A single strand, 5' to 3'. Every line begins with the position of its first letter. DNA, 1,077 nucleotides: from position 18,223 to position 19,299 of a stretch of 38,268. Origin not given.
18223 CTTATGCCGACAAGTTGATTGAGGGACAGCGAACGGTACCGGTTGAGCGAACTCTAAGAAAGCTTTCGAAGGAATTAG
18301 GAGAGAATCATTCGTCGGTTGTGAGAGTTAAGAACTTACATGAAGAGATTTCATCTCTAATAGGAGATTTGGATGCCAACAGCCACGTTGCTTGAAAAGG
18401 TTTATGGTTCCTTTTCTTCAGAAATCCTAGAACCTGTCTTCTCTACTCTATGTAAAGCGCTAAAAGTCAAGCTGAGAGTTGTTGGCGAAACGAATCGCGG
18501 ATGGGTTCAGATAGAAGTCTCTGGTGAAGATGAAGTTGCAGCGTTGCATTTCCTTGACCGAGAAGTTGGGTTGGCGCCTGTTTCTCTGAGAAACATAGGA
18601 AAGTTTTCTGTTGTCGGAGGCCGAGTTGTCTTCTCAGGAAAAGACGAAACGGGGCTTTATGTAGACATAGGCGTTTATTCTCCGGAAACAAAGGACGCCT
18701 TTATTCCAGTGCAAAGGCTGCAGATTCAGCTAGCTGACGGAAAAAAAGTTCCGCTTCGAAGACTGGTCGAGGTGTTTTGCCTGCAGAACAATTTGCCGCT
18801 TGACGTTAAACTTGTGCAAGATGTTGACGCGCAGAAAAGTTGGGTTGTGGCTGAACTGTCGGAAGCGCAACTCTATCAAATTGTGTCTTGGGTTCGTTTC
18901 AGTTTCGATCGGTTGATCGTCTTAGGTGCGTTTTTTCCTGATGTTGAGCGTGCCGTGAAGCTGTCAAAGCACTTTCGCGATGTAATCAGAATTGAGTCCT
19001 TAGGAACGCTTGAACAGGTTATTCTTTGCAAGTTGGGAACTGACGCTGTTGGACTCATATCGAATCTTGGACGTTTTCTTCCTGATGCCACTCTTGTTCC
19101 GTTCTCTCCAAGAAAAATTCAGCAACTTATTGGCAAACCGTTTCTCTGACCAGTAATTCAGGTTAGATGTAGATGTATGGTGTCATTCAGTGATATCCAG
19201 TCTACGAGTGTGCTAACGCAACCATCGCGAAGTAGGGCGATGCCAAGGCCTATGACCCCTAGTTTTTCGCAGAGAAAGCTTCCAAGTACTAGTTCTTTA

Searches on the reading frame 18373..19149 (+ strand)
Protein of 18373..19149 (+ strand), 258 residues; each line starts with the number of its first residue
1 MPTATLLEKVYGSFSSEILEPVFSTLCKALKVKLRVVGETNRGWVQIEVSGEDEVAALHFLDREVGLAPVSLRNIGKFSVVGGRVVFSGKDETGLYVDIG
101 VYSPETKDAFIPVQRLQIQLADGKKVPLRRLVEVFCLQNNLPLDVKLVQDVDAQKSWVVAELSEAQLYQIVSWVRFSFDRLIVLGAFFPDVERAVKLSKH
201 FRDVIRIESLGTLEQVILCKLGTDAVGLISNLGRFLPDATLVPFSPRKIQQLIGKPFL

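Call 84: search_protein_families(library=pfam, proteins=[window:18373-19149:+], max_evalue=0.00001)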
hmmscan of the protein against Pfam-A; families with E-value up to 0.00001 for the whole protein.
window:18373-19149:+ (258 aa): 2 families
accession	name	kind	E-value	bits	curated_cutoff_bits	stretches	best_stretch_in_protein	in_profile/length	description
PF24873.1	DUF2110_C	-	9.2e-14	51.3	23.2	1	179-240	2-63/67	DUF2110 C-terminal domain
PF24872.1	DUF2110_N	-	1.6e-07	31.8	28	1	5-65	3-66/72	DUF2110 N-terminal domain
